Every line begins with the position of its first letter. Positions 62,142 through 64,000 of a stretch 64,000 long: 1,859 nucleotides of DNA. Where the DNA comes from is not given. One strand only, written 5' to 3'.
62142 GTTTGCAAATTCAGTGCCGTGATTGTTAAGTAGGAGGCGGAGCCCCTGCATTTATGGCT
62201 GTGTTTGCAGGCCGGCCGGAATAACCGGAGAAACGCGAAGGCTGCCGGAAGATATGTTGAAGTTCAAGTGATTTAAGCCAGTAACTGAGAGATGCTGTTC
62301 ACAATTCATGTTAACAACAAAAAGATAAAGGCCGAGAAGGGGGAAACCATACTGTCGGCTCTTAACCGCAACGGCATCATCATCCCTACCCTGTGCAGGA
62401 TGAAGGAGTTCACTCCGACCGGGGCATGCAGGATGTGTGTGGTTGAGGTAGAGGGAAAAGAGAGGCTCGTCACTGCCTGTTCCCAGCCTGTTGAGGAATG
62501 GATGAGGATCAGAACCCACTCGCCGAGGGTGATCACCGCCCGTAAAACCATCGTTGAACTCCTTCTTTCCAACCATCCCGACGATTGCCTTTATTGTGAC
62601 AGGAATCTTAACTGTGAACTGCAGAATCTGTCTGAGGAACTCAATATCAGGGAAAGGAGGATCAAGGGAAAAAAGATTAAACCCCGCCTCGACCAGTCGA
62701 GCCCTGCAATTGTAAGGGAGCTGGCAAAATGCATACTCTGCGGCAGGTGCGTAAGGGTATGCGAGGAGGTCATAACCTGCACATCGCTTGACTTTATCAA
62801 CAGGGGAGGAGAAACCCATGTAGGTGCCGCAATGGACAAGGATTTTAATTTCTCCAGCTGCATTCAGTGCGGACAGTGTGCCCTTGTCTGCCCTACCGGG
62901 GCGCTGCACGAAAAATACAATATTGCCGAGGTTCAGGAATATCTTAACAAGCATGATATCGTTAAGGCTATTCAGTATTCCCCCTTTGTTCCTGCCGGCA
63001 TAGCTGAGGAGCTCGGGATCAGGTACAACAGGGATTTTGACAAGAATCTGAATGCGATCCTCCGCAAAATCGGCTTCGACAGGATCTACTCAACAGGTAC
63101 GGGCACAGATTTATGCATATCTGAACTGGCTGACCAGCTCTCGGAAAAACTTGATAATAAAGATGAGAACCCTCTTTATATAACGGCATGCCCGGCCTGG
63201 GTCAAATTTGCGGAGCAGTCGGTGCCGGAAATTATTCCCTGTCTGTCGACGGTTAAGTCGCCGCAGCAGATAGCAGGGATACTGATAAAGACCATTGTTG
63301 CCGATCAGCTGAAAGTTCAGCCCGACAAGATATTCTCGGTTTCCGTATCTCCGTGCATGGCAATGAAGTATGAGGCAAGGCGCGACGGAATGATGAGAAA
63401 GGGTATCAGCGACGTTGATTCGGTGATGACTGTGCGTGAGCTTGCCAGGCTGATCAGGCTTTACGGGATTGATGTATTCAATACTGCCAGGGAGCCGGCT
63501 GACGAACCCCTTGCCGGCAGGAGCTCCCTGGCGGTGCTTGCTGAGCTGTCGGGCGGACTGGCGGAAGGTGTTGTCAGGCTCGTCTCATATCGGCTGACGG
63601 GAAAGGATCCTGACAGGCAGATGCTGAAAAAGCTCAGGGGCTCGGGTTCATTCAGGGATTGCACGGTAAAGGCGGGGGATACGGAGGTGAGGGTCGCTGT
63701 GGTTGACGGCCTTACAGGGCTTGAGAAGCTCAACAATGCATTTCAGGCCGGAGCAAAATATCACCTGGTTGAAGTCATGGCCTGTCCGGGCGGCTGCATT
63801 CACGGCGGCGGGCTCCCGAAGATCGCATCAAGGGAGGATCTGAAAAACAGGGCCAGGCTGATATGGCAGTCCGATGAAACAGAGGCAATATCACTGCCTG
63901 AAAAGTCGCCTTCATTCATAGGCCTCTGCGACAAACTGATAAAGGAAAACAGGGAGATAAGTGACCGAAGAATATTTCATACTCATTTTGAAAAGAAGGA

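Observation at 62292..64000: NuoEF-linked HydA-like protein keeps the H-cluster cysteines but lacks the canonical proton-transfer pathway and Lys358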

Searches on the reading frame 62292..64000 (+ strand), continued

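Call 33: find_encoding_contigs(protein=P0126, flank=8000, max_places=2)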
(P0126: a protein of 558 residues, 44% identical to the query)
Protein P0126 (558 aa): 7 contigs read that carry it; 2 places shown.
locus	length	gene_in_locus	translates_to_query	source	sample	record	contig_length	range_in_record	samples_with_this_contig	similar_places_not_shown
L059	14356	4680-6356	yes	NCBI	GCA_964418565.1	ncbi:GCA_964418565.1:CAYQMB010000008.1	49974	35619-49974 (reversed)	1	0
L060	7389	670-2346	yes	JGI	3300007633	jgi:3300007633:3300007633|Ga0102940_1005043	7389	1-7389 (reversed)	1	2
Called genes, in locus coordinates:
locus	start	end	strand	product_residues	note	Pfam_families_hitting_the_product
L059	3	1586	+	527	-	?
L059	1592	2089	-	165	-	PF04542:Sigma70_r2, PF22029:PhyR_sigma2 (weak), PF08281:Sigma70_r4_2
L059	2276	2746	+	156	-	PF01257:2Fe-2S_thioredx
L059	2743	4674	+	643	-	PF01512:Complex1_51K, PF10531:SLBB (weak), PF10589:NADH_4Fe-4S, PF00037:Fer4 (weak), PF13187:Fer4_9, PF13237:Fer4_10 (weak), PF14697:Fer4_21, PF00037:Fer4 (weak), +3 more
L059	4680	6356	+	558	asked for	PF00111:Fer2 (weak), PF13510:Fer2_4, PF10588:NADH-G_4Fe-4S_3, PF22117:Fer4_Nqo3, PF12838:Fer4_7, PF13187:Fer4_9 (weak), PF00037:Fer4 (weak), PF02906:Fe_hyd_lg_C, +2 more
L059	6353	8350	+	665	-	PF00037:Fer4 (faint), PF13187:Fer4_9 (weak), PF13237:Fer4_10, PF02906:Fe_hyd_lg_C, PF04060:FeS, PF00512:HisKA, PF02518:HATPase_c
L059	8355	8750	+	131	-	PF00072:Response_reg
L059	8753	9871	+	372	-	PF00072:Response_reg, PF00512:HisKA, PF13581:HATPase_c_2 (weak), PF02518:HATPase_c, PF14501:HATPase_c_5 (weak)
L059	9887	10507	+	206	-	PF06971:Put_DNA-bind_N, PF02629:CoA_binding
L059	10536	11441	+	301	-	PF01467:CTP_transf_like (weak), PF06574:FAD_syn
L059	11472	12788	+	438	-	PF03721:UDPG_MGDP_dh_N, PF00984:UDPG_MGDP_dh, PF03720:UDPG_MGDP_dh_C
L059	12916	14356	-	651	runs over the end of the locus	PF18962:Por_Secre_tail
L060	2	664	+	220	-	?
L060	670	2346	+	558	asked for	PF00111:Fer2 (weak), PF13510:Fer2_4, PF10588:NADH-G_4Fe-4S_3, PF22117:Fer4_Nqo3, PF12838:Fer4_7, PF13187:Fer4_9 (weak), PF00037:Fer4 (weak), PF02906:Fe_hyd_lg_C, +2 more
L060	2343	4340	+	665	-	PF00037:Fer4 (faint), PF13187:Fer4_9 (weak), PF13237:Fer4_10, PF02906:Fe_hyd_lg_C, PF04060:FeS, PF00512:HisKA, PF02518:HATPase_c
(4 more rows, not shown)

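Call 34: find_encoding_contigs(protein=P0127, flank=8000, max_places=2)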
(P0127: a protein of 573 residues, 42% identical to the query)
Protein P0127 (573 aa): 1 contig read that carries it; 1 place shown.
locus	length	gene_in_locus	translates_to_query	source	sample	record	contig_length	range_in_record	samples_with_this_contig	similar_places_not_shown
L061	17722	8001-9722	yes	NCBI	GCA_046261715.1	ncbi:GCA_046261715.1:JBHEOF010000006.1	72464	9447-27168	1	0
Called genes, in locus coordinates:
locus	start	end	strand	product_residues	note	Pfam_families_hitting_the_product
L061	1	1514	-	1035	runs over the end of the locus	PF00989:PAS (faint), PF13188:PAS_8 (weak), PF13426:PAS_9 (weak), PF08447:PAS_3, PF13426:PAS_9 (weak), PF00512:HisKA, PF02518:HATPase_c, PF00072:Response_reg, +2 more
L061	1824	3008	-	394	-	PF07228:SpoIIE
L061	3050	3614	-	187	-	-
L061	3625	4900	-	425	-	PF12838:Fer4_7, PF13187:Fer4_9 (weak), PF13237:Fer4_10, PF14697:Fer4_21, PF25160:LdpA_Fe-S-bd, PF00037:Fer4, PF12797:Fer4_2 (weak), PF02906:Fe_hyd_lg_C, +3 more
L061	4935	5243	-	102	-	PF01257:2Fe-2S_thioredx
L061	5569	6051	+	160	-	PF01257:2Fe-2S_thioredx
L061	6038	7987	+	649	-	PF01512:Complex1_51K, PF22461:SLBB_2 (weak), PF10589:NADH_4Fe-4S, PF00037:Fer4 (weak), PF13187:Fer4_9 (weak), PF13237:Fer4_10 (weak), PF14697:Fer4_21, PF00037:Fer4 (weak), +1 more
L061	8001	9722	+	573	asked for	PF00111:Fer2 (weak), PF13510:Fer2_4, PF10588:NADH-G_4Fe-4S_3, PF13237:Fer4_10 (weak), PF22117:Fer4_Nqo3, PF12838:Fer4_7, PF00037:Fer4 (weak), PF02906:Fe_hyd_lg_C, +2 more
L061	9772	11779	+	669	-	PF00037:Fer4 (faint), PF13187:Fer4_9 (weak), PF13237:Fer4_10, PF02906:Fe_hyd_lg_C, PF04060:FeS, PF00512:HisKA, PF02518:HATPase_c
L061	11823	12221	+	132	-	PF00072:Response_reg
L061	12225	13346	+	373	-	PF00072:Response_reg, PF00512:HisKA, PF02518:HATPase_c, PF14501:HATPase_c_5 (weak)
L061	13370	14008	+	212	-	PF06971:Put_DNA-bind_N, PF01408:GFO_IDH_MocA (weak), PF02629:CoA_binding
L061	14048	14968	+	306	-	PF06574:FAD_syn, PF01467:CTP_transf_like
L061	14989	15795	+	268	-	PF23023:Anti-Pycsar_Apyc1, PF00753:Lactamase_B, PF12706:Lactamase_B_2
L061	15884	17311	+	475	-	PF04055:Radical_SAM, PF06968:BATS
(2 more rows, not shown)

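Call 38: list_cluster_members(proteins=[P0123, P0125, P0126, P0127, P0128, P0129, P0131, P0133, P0134, P0135])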
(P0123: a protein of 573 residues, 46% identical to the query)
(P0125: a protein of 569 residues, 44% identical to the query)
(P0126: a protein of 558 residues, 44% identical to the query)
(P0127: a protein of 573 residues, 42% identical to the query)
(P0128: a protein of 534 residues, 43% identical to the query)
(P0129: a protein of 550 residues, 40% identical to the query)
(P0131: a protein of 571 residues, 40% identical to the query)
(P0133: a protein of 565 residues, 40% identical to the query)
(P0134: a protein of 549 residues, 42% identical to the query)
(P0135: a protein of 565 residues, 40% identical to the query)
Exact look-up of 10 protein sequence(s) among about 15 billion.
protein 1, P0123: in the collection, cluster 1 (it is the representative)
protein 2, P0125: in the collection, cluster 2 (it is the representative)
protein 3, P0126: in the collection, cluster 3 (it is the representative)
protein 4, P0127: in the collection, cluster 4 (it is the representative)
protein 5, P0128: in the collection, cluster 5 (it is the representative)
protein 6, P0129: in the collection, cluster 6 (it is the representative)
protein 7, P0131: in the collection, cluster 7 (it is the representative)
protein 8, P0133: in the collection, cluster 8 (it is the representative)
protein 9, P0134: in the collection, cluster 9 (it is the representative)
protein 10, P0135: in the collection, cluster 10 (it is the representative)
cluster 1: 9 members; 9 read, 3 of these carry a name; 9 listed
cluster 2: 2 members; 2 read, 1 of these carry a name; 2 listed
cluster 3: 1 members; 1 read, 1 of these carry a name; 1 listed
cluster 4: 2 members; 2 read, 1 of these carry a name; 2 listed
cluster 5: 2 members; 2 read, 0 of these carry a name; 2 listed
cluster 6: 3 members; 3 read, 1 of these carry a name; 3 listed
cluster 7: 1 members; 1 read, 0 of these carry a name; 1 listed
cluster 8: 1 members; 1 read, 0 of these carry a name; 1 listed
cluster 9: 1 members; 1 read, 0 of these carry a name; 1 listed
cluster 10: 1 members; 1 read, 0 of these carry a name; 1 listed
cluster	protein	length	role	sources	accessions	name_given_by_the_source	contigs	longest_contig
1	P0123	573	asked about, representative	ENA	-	-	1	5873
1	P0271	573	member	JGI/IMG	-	iron-only hydrogenase group A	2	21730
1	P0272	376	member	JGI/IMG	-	iron only hydrogenase large subunit-like protein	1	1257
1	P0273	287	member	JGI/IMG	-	iron only hydrogenase large subunit-like protein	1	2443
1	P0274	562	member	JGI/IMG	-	-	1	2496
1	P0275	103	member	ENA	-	-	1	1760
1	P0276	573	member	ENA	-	-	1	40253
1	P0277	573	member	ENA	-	-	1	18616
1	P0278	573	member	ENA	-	-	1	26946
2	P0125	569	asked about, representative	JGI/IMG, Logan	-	-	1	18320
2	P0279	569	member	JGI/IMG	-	iron-only hydrogenase group A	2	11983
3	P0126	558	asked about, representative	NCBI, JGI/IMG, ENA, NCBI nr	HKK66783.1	MAG TPA: [Fe-Fe] hydrogenase large subunit C-terminal domain-containing protein ... | [Fe-Fe] hydrogenase large subunit C-terminal domain-containing protein [Bacteroidales ...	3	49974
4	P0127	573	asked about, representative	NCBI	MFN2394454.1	MAG: [Fe-Fe] hydrogenase large subunit C-terminal domain-containing protein ...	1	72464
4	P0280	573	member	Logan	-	-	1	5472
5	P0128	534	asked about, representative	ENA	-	-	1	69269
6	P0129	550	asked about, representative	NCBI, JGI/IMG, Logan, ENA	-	-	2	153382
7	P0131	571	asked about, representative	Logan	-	-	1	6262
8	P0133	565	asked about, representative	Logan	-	-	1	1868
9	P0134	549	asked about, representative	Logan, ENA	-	-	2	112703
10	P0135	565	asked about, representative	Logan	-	-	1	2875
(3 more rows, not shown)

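Call 57: predict_structure(alignment_id=A1)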
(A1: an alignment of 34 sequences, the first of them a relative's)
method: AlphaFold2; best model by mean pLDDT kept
length: 573 residues; sequences in the alignment: 34
mean_pLDDT: 59.9   pTM: 0.60
mean pLDDT of the five models: 59.9, 55.9, 44.0, 42.9, 40.7
residues with pLDDT >= 90: 45; 70-90: 210; 50-70: 85; < 50: 233
segments of 3 or more residues with pLDDT < 50: 1-4, 6-8, 28-88, 93-96, 98-101, 103-107, 126-210, 356-358, 360-373, 498-532, 566-573
pLDDT, mean of each block of 10 residues (from residue 1): 47 57 51 29 28 25 32 40 47 47 48 58 41 28 31 27 28 29 29 29 29 64 84 74 77 88 86 90 92 83 58 78 82 86 82 58 39 61 74 74 78 69 88 87 79 85 89 76 90 70 31 38 38 66 85 87 58 34
secondary structure, 60 per line:
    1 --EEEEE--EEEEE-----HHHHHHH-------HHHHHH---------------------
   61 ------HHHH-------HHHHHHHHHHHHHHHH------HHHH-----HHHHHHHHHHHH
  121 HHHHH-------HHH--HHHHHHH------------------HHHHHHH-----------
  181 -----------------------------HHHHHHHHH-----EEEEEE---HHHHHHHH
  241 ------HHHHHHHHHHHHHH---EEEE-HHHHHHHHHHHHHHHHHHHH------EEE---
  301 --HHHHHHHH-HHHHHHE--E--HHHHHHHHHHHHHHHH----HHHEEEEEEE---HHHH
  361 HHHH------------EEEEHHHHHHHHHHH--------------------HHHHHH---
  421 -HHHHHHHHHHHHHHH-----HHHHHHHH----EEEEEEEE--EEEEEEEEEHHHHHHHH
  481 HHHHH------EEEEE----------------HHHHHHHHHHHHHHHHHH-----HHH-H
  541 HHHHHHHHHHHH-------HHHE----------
elements in order: E3-7 E10-14 H20-26 H34-39 H67-70 H78-93 H100-103 H109-125 H138-144 H163-169 H210-218 E224-229 H233-240 H247-260 E264-267 H269-288 E295-297 H303-310 H312-317 H324-339 E347-353 H357-364 E377-380 H381-391 H412-417 H422-436 H442-449 E454-461 E464-472 H473-485 E492-496 H513-530 H540-552

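Call 60: find_homologous_proteins(query=A2, max_evalue=1e-60)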
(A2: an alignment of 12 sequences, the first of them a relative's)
Query A2 (12 sequences) (569 aa, profile of the alignment): 6958 proteins with E <= 1e-60 among 8000 candidates; the best 120 are listed.
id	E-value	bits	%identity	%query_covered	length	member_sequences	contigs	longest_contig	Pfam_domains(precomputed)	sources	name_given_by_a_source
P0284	1.0e-239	815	46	100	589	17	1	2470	PF10588.15,PF00111.33,PF02256.23,PF12837.13,PF13484.12,PF12838.13,PF22117.3,PF13510.12,PF02906.20,PF12797.13,PF00037.33,PF13237.12,PF13187.12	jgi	jgi:iron-only hydrogenase group A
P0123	3.2e-239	813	42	100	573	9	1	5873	PF14697.12,PF10588.15,PF00111.33,PF12837.13,PF13484.12,PF12838.13,PF22117.3,PF13459.12,PF13510.12,PF02906.20,PF12797.13,PF00037.33,PF13237.12,PF13183.12,PF13187.12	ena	-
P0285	6.8e-239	812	43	100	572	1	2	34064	PF10588.15,PF02256.23,PF12837.13,PF13484.12,PF12838.13,PF22117.3,PF13510.12,PF02906.20,PF12797.13,PF00037.33,PF13237.12,PF13183.12,PF13187.12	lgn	-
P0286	1.9e-238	811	44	99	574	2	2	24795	PF14697.12,PF10588.15,PF00111.33,PF02256.23,PF12837.13,PF13746.12,PF12838.13,PF22117.3,PF13510.12,PF02906.20,PF12797.13,PF00037.33,PF25160.2,PF13237.12,PF13183.12,PF13187.12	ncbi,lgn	ncbi:MAG: [FeFe] hydrogenase, group A [Bacteroidales bacterium]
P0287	2.2e-238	811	45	100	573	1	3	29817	PF10588.15,PF00111.33,PF02256.23,PF12837.13,PF13484.12,PF12838.13,PF22117.3,PF13510.12,PF02906.20,PF12797.13,PF00037.33,PF13237.12,PF13187.12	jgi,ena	-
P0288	5.0e-238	810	46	100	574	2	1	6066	PF14697.12,PF10588.15,PF00111.33,PF02256.23,PF12837.13,PF13484.12,PF12838.13,PF22117.3,PF13510.12,PF02906.20,PF12797.13,PF00037.33,PF13237.12,PF13187.12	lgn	-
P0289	5.5e-238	809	46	100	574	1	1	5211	PF10588.15,PF00111.33,PF02256.23,PF12837.13,PF13484.12,PF12838.13,PF22117.3,PF13510.12,PF02906.20,PF12797.13,PF00037.33,PF13237.12,PF13187.12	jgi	-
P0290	1.0e-237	809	44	100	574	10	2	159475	PF14697.12,PF10588.15,PF00111.33,PF02256.23,PF12837.13,PF13484.12,PF12838.13,PF22117.3,PF13510.12,PF02906.20,PF12797.13,PF00037.33,PF25160.2,PF13237.12,PF13187.12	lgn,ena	-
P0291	1.0e-237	809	45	100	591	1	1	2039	PF10588.15,PF00111.33,PF02256.23,PF12837.13,PF13484.12,PF12838.13,PF22117.3,PF13510.12,PF02906.20,PF12797.13,PF00037.33,PF13237.12,PF13187.12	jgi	jgi:iron-only hydrogenase group A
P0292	1.0e-237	808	46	100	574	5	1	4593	PF10588.15,PF00111.33,PF02256.23,PF12837.13,PF13484.12,PF12838.13,PF22117.3,PF13459.12,PF13510.12,PF02906.20,PF12797.13,PF00037.33,PF13237.12,PF13187.12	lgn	-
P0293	1.8e-237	808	46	99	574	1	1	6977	PF10588.15,PF00111.33,PF02256.23,PF12837.13,PF13484.12,PF12838.13,PF13534.12,PF22117.3,PF13510.12,PF02906.20,PF00037.33,PF13237.12,PF13187.12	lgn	-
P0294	1.9e-237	808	48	100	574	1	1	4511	PF14697.12,PF10588.15,PF00111.33,PF02256.23,PF12837.13,PF13484.12,PF12838.13,PF22117.3,PF13510.12,PF02906.20,PF12797.13,PF00037.33,PF13237.12,PF13187.12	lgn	-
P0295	5.8e-237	806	46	100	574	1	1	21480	PF10588.15,PF00111.33,PF02256.23,PF12837.13,PF13484.12,PF12838.13,PF22117.3,PF13510.12,PF02906.20,PF12797.13,PF00037.33,PF13237.12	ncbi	-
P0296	8.9e-237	805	46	100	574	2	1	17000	PF10588.15,PF00111.33,PF02256.23,PF12837.13,PF13484.12,PF12838.13,PF22117.3,PF13510.12,PF02906.20,PF12797.13,PF00037.33,PF13237.12,PF13187.12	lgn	-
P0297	9.4e-237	805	46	100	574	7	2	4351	PF10588.15,PF00111.33,PF02256.23,PF12837.13,PF13484.12,PF12838.13,PF22117.3,PF13510.12,PF02906.20,PF00037.33,PF25160.2,PF13237.12,PF13183.12,PF13187.12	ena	-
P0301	1.9e-236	804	45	99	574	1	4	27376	PF14697.12,PF10588.15,PF00111.33,PF02256.23,PF12837.13,PF13746.12,PF12838.13,PF22117.3,PF13510.12,PF02906.20,PF12797.13,PF00037.33,PF13237.12,PF13187.12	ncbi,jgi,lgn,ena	-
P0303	2.7e-236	804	44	100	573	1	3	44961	PF17179.10,PF13510.12,PF10588.15,PF02906.20,PF00111.33,PF02256.23,PF12837.13,PF00037.33,PF12838.13,PF22117.3,PF13237.12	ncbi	ncbi:MAG: [FeFe] hydrogenase, group A [Bacteroidota bacterium]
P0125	5.7e-236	803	100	100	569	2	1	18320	PF17179.10,PF10588.15,PF12837.13,PF13484.12,PF12838.13,PF22117.3,PF13510.12,PF02906.20,PF00037.33,PF13237.12,PF13183.12,PF13187.12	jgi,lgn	-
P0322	5.9e-235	799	44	99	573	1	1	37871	PF13510.12,PF10588.15,PF02906.20,PF00111.33,PF02256.23,PF12837.13,PF00037.33,PF12838.13,PF22117.3,PF13237.12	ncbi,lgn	-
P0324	6.6e-235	799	43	99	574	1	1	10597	PF10588.15,PF00111.33,PF02256.23,PF12837.13,PF13484.12,PF12838.13,PF22117.3,PF13459.12,PF13510.12,PF02906.20,PF12797.13,PF00037.33,PF13237.12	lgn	-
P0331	1.2e-234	798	45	100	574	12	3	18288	PF10588.15,PF00111.33,PF02256.23,PF12837.13,PF13484.12,PF12838.13,PF22117.3,PF13510.12,PF02906.20,PF00037.33,PF13237.12,PF13187.12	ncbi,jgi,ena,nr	ncbi:MAG TPA: [FeFe] hydrogenase, group A [Bacteroidales bacterium]|nr:[FeFe] hydrogenase, group A [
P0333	2.2e-234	798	45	95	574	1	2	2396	PF10588.15,PF00111.33,PF02256.23,PF12837.13,PF13484.12,PF12838.13,PF22117.3,PF13510.12,PF02906.20,PF12797.13,PF00037.33,PF25160.2,PF13237.12,PF13183.12,PF13187.12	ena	-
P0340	3.8e-234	797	45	98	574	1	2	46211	PF10588.15,PF00111.33,PF02256.23,PF12837.13,PF13484.12,PF12838.13,PF22117.3,PF13510.12,PF02906.20,PF12797.13,PF00037.33,PF13237.12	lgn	-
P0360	1.1e-233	795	44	100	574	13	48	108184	PF13510.12,PF10588.15,PF02906.20,PF00111.33,PF02256.23,PF12837.13,PF00037.33,PF12838.13,PF22117.3,PF13237.12,PF13187.12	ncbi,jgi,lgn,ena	-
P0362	1.3e-233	795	45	95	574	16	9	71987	PF10588.15,PF00111.33,PF02256.23,PF12837.13,PF13484.12,PF12838.13,PF22117.3,PF13510.12,PF02906.20,PF00037.33,PF13237.12,PF13187.12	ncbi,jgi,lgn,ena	-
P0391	4.3e-233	793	44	95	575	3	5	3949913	PF10588.15,PF00111.33,PF02256.23,PF12837.13,PF13484.12,PF12838.13,PF22117.3,PF13510.12,PF02906.20,PF12797.13,PF00037.33,PF13237.12,PF13187.12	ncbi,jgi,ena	-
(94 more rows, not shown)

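Call 62: find_encoding_contigs(protein=P0391, flank=10000, max_places=2)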
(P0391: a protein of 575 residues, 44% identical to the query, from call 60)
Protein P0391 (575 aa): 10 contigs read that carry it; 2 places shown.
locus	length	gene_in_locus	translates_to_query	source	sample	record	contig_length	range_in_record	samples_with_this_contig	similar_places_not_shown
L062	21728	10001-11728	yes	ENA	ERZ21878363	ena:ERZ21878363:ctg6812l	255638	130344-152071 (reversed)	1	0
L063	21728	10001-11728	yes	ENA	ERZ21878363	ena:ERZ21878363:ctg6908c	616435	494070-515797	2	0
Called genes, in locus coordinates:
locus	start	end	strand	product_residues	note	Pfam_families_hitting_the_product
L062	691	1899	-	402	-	PF13173:AAA_14, PF13635:DUF4143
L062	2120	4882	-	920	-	PF01590:GAF, PF00989:PAS, PF08448:PAS_4, PF13188:PAS_8, PF08447:PAS_3, PF13426:PAS_9, PF00512:HisKA, PF02518:HATPase_c, +4 more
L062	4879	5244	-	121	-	-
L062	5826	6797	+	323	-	PF01207:Dus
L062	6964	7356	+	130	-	-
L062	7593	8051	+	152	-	PF01257:2Fe-2S_thioredx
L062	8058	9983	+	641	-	PF01512:Complex1_51K, PF12838:Fer4_7 (faint), PF10589:NADH_4Fe-4S, PF12797:Fer4_2 (faint), PF13187:Fer4_9 (weak), PF13237:Fer4_10 (weak), PF14697:Fer4_21, PF00037:Fer4, +1 more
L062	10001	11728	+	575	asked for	PF00111:Fer2 (weak), PF13510:Fer2_4, PF10588:NADH-G_4Fe-4S_3, PF12838:Fer4_7, PF13237:Fer4_10 (weak), PF22117:Fer4_Nqo3, PF13187:Fer4_9 (weak), PF02906:Fe_hyd_lg_C, +5 more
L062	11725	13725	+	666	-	PF12838:Fer4_7 (faint), PF13187:Fer4_9 (weak), PF13237:Fer4_10, PF00037:Fer4 (weak), PF02906:Fe_hyd_lg_C, PF04060:FeS, PF00512:HisKA, PF02518:HATPase_c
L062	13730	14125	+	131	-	PF00072:Response_reg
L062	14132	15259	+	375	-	PF00072:Response_reg, PF00512:HisKA, PF13581:HATPase_c_2 (weak), PF02518:HATPase_c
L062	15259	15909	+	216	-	PF06971:Put_DNA-bind_N, PF01408:GFO_IDH_MocA (weak), PF02629:CoA_binding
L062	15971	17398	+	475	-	PF04055:Radical_SAM, PF06968:BATS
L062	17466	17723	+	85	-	-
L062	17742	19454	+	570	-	PF00128:Alpha-amylase, PF16657:Malt_amylase_C (weak), PF23915:SusG_C (weak)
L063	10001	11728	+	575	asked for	PF00111:Fer2 (weak), PF13510:Fer2_4, PF10588:NADH-G_4Fe-4S_3, PF12838:Fer4_7, PF13237:Fer4_10 (weak), PF22117:Fer4_Nqo3, PF13187:Fer4_9 (weak), PF02906:Fe_hyd_lg_C, +5 more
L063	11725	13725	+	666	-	PF12838:Fer4_7 (faint), PF13187:Fer4_9 (weak), PF13237:Fer4_10, PF00037:Fer4 (weak), PF02906:Fe_hyd_lg_C, PF04060:FeS, PF00512:HisKA, PF02518:HATPase_c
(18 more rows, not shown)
